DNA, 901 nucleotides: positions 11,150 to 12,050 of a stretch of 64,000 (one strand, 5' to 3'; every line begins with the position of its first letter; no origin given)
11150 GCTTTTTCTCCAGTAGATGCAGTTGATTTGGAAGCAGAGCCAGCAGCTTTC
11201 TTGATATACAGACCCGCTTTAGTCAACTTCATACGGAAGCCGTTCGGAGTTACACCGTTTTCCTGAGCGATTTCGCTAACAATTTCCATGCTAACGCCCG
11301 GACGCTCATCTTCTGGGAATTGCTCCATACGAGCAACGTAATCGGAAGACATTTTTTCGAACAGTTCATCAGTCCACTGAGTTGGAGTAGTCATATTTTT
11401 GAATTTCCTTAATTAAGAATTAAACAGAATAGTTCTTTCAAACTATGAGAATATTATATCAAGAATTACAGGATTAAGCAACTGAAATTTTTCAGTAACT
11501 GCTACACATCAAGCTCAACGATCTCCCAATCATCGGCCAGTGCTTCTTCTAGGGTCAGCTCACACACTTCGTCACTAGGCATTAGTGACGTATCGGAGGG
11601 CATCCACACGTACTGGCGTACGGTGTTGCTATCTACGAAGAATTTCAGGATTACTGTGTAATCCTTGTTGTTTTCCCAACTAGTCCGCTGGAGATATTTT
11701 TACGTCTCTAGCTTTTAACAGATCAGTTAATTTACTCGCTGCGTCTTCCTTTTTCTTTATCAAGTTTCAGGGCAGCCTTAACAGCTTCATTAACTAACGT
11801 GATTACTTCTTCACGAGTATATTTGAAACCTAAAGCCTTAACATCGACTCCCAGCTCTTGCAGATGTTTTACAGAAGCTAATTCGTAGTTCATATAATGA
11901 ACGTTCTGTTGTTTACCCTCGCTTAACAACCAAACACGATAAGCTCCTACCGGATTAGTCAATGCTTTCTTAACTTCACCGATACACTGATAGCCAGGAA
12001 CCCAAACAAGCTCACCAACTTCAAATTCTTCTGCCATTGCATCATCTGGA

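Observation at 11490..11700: Protein-like reading frame without a usable start codon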

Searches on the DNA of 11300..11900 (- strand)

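Call 3: search_dna_similar(query=window:11400-11800:-, collection=phages, mode=near, max_rows=40)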
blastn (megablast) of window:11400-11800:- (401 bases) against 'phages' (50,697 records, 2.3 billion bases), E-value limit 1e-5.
Records with a match: 440; places in all: 443; records where one place covers at least 80% of the query: 107.
Best place of each record, by identity: >=99% 3; 95-99% 203; 90-95% 135; 80-90% 97; 60-80% 2.
By first word of the organism name: Salmonella 269; Escherichia 130; Phage 12; Bacteriophage 10; Shigella 4; Klebsiella 4; Citrobacter 3; Campylobacter 2; Listeria 2; Yersinia 2; and 2 more.
By host as written in the record: - 57; Escherichia coli 42; Salmonella enterica subsp. enterica serovar Enteritidis PT1 39; Salmonella sp. 25; Salmonella enterica 22; Salmonella enterica subsp. enterica serovar Enteritidis 20; Salmonella enterica subsp. enterica 18; Escherichia coli K-12 17; and 92 more.
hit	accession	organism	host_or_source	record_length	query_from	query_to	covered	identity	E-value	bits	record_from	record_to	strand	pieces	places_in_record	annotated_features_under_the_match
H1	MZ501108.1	Escherichia phage TrudiGerster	Escherichia coli K-12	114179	1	401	100%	100.0%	0e+0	741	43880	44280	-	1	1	hypothetical protein | putative helicase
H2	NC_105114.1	Escherichia phage TrudiGerster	Escherichia coli K-12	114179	1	401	100%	100.0%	0e+0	741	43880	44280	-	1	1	hypothetical protein | putative helicase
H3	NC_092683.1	Salmonella phage bobsandoy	Salmonella enterica subsp. enterica ...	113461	1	401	100%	92.5%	2e-161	573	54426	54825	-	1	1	hypothetical protein | D2 protein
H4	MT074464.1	Salmonella phage bobsandoy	Salmonella enterica subsp. enterica ...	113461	1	401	100%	92.5%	2e-161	573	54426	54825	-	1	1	hypothetical protein | D2 protein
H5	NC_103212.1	Salmonella phage GEC_vB_N3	Salmonella enterica Enteritidis SeE.3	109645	1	398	99%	92.0%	2e-156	556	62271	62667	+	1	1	hypothetical protein | D2 protein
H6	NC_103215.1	Salmonella phage GEC_vB_N7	Salmonella enterica Typhimurium SeT.4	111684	1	398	99%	92.0%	2e-156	556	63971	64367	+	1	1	hypothetical protein | D2 protein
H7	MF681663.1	Salmonella phage LVR16A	Salmonella enterica subsp. enterica ...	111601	1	398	99%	92.0%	2e-156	556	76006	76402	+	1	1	hypothetical protein (x2)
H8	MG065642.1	Campylobacter phage A148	Campylobacter jejuni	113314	1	398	99%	92.0%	2e-156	556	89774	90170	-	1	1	record has no annotation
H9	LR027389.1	Escherichia phage vB_Eco_mar003J3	sea water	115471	1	398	99%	92.0%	2e-156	556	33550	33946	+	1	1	hypothetical protein | Escherichia virus T5 protein D2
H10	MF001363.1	Salmonella phage SH9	Salmonella enterica subsp. enterica ...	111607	1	398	99%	92.0%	2e-156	556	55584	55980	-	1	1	hypothetical protein (x2)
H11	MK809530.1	Salmonella phage vB_SenS_SB6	Salmonella enterica subsp. enterica ...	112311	1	398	99%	92.0%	2e-156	556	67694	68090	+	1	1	hypothetical protein (x2)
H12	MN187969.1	Salmonella phage OSY-STA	Salmonella enterica subsp. enterica ...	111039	1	398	99%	92.0%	2e-156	556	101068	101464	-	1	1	hypothetical protein (x2)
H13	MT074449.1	Salmonella phage bombadil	Salmonella enterica subsp. enterica ...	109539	1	398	99%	92.0%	2e-156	556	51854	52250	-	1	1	hypothetical protein | D2 protein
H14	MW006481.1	Salmonella phage GEC_vB_N7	Salmonella enterica Typhimurium SeT.4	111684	1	398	99%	92.0%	2e-156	556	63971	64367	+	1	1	hypothetical protein | D2 protein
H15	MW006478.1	Salmonella phage GEC_vB_N3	Salmonella enterica Enteritidis SeE.3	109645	1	398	99%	92.0%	2e-156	556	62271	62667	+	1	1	hypothetical protein | D2 protein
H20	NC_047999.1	Salmonella phage SH9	Salmonella enterica subsp. enterica ...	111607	1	398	99%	92.0%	2e-156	556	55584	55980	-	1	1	transcriptional regulator | helicase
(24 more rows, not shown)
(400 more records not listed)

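Call 7: get_annotated_region(hit=H1, flank=1500)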
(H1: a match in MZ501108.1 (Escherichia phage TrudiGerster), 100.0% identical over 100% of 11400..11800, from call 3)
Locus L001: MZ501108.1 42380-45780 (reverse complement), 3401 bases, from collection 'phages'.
description: Escherichia phage TrudiGerster, complete genome.
organism: Escherichia phage TrudiGerster (NCBI taxid 2851991)
taxonomy: Viruses; Duplodnaviria; Heunggongvirae; Uroviricota; Caudoviricetes; Demerecviridae; Markadamsvirinae; Epseptimavirus
host: Escherichia coli K-12; source: dirty pond water; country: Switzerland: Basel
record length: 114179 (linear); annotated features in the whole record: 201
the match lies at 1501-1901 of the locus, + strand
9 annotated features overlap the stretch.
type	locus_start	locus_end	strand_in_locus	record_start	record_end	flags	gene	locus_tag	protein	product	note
CDS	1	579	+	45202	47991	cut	-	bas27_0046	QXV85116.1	DNA primase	-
CDS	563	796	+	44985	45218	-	-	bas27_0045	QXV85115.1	hypothetical protein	-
CDS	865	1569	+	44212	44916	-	-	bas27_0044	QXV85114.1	putative helicase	-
CDS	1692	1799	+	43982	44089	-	-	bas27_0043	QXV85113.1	hypothetical protein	-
CDS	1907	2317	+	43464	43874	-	-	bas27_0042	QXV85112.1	hypothetical protein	-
CDS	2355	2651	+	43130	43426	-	-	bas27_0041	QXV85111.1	hypothetical protein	-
CDS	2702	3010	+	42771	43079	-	-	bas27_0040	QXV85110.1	hypothetical protein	-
CDS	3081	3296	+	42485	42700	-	-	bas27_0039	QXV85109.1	hypothetical protein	-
CDS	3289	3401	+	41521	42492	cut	-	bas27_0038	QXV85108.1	NAD-dependent DNA ligase A subunit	-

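Call 8: get_annotated_region(hit=H3, flank=1500)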
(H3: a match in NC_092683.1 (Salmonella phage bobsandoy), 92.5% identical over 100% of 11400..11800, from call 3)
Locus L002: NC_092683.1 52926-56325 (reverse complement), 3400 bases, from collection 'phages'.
description: Salmonella phage bobsandoy, complete genome.
organism: Salmonella phage bobsandoy (NCBI taxid 2713284)
taxonomy: Viruses; Duplodnaviria; Heunggongvirae; Uroviricota; Caudoviricetes; Demerecviridae; Markadamsvirinae; Epseptimavirus
host: Salmonella enterica subsp. enterica serovar Enteritidis PT1; source: wastewater; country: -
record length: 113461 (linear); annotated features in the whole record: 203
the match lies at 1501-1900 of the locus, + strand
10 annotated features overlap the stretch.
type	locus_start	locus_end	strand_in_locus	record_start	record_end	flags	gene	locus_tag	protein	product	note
CDS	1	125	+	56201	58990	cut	-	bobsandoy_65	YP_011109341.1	replication origin binding protein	PVOGs: VOG4661; replication origin binding protein [Providencia phage vB_PreS_PR1]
CDS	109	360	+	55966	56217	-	-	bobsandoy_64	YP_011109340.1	hypothetical protein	PVOGs: VOG3966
CDS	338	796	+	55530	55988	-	-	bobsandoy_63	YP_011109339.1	hypothetical protein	PVOGs: VOG4813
CDS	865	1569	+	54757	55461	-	-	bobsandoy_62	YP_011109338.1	D2 protein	D2 protein [Klebsiella phage Sugarland]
CDS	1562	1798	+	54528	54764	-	-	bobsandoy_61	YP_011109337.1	hypothetical protein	PVOGs: VOG3968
CDS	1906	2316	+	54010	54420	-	-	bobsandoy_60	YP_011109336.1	putative D3 protein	PVOGs: VOG3969; putative D3 protein [Pectobacterium phage My1]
CDS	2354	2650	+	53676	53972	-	-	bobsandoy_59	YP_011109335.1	hypothetical protein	PVOGs: VOG3970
CDS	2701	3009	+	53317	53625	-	-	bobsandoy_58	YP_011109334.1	transcriptional regulator protein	PVOGs: VOG3971; transcriptional regulator protein [Providencia phage vB_PreS_PR1]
CDS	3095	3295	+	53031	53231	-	-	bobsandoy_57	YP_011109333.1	hypothetical protein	PVOGs: VOG7040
CDS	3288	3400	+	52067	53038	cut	-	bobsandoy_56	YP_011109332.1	DNA ligase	PVOGs: VOG0372; DNA ligase [Vibrio phage JSF10]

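Call 9: get_annotated_region(hit=H20, flank=1500)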
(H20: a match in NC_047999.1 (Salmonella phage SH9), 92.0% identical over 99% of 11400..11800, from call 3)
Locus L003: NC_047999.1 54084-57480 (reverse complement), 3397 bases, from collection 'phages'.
description: Salmonella phage SH9, partial genome.
organism: Salmonella phage SH9 (NCBI taxid 2025819)
taxonomy: Viruses; Duplodnaviria; Heunggongvirae; Uroviricota; Caudoviricetes; Demerecviridae; Markadamsvirinae; Epseptimavirus; Epseptimavirus SH9
host: Salmonella enterica subsp. enterica serovar Hadar; source: -; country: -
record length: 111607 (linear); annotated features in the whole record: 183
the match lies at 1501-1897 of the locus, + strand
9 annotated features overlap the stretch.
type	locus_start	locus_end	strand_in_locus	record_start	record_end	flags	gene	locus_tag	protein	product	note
CDS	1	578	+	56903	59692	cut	-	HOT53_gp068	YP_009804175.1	replication origin binding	-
CDS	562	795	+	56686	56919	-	-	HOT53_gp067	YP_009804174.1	hypothetical protein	-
CDS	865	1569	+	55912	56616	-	-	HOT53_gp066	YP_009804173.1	helicase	-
CDS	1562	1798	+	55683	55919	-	-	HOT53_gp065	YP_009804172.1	transcriptional regulator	-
CDS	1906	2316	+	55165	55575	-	-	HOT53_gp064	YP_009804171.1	DNA binding protein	-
CDS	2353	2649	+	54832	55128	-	-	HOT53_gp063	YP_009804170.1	hypothetical protein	-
CDS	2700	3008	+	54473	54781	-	-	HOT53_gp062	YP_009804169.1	transcriptional regulator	-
CDS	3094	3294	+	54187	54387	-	-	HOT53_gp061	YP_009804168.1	hypothetical protein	-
CDS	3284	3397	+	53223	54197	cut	-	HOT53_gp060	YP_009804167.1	NAD-dependent DNA ligase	-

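Call 41: search_dna_similar(query=window:11640-11800:-, collection=phages, mode=near, max_rows=25)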
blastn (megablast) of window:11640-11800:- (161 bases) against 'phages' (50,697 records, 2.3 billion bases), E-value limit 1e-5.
Records with a match: 127; places in all: 127; records where one place covers at least 80% of the query: 57.
Best place of each record, by identity: >=99% 2; 95-99% 1; 90-95% 10; 80-90% 114.
By first word of the organism name: Salmonella 74; Escherichia 43; Shigella 4; Klebsiella 3; Citrobacter 2; Escherchia 1.
By host as written in the record: Salmonella enterica 13; Escherichia coli 12; Salmonella sp. 11; - 11; Salmonella enterica subsp. enterica serovar Enteritidis 7; Salmonella enterica subsp. enterica serovar Typhimurium 5; Salmonella enterica subsp. enterica serovar Enteritidis PT1 4; Escherichia coli O157:H7 4; and 36 more.
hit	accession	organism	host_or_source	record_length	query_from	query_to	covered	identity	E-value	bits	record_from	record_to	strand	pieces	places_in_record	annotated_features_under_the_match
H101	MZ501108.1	Escherichia phage TrudiGerster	Escherichia coli K-12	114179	1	161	100%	100.0%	4e-79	298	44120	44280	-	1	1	putative helicase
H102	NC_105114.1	Escherichia phage TrudiGerster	Escherichia coli K-12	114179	1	161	100%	100.0%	4e-79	298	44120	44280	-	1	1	putative helicase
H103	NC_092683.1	Salmonella phage bobsandoy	Salmonella enterica subsp. enterica ...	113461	1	161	100%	90.7%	2e-53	213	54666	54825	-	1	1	hypothetical protein | D2 protein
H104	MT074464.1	Salmonella phage bobsandoy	Salmonella enterica subsp. enterica ...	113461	1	161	100%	90.7%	2e-53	213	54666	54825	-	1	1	hypothetical protein | D2 protein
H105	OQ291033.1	Salmonella phage Kenya-K36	Salmonella enterica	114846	8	160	95%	90.8%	1e-50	204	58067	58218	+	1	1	hypothetical protein (x2)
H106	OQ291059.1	Salmonella phage Kenya-K42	Salmonella enterica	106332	8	160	95%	90.8%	1e-50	204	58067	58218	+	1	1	record has no annotation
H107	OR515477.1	Escherichia phage Es2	Escherichia sp. JL 983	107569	1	160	99%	84.4%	3e-36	156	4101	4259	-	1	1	hypothetical protein (x2)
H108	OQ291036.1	Salmonella phage Kenya-K44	Salmonella enterica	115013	1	160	99%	83.1%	6e-33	145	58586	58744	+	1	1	hypothetical protein (x2)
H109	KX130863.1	Shigella phage SHSML-45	Shigella sonnei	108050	1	160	99%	82.5%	3e-31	139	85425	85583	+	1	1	hypothetical protein (x2)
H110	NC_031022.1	Shigella phage SHSML-45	Shigella sonnei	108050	1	160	99%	82.5%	3e-31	139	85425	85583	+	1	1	transcriptional regulator | helicase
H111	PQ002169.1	Salmonella phage vB_Sen_SG_WM_RUS_R2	Salmonella enterica subsp. enterica ...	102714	1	160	99%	82.5%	3e-31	139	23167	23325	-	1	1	transcriptional regulator | helicase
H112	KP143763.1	Salmonella phage Shivani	Salmonella enterica subsp. enterica ...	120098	1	160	99%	81.3%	6e-28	128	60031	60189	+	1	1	hypothetical protein (x2) | ribosome_binding_site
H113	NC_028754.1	Salmonella phage Shivani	Salmonella enterica subsp. enterica ...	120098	1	160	99%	81.3%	6e-28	128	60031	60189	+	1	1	transcriptional regulator | helicase | ribosome_binding_site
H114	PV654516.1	Salmonella phage vB_SLGBLB0002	Salmonella enterica subsp. enterica ...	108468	1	160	99%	81.3%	6e-28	128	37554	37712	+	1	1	hypothetical protein (x2)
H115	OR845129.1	Salmonella phage S.Typ Adana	Salmonella enterica subsp. enterica ...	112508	1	133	83%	94.0%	1e-49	200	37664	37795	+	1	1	record has no annotation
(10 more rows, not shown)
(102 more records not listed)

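Call 78: search_rna_families(source=window, start=11300, end=11900, threshold=evalue, max_evalue=1)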
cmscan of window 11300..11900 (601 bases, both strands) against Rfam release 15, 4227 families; matches with E-value up to 1: 0.
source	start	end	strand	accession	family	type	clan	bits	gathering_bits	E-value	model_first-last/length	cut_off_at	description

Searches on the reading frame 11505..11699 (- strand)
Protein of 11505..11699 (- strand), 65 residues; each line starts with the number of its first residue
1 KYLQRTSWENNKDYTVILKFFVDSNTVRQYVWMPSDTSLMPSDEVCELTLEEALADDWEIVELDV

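Call 13: search_protein_families(library=phrogs, proteins=[window:11505-11699:-], max_evalue=0.01)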
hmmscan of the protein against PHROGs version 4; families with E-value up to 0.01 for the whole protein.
seq(65 aa): 1 family
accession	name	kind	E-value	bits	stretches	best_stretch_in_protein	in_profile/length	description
phrog_643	-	transcription regulation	6.2e-15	56.2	1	1-64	15-75/84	transcriptional regulator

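Call 14: search_protein_families(library=pfam, proteins=[window:11505-11699:-], max_evalue=1)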
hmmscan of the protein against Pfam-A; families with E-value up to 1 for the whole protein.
seq(65 aa): 1 family
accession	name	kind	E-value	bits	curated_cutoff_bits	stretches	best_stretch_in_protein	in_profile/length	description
PF11195.14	Tad2-like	-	0.0092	16.9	25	1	2-61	15-73/73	Thoeris anti-defense 2-like domain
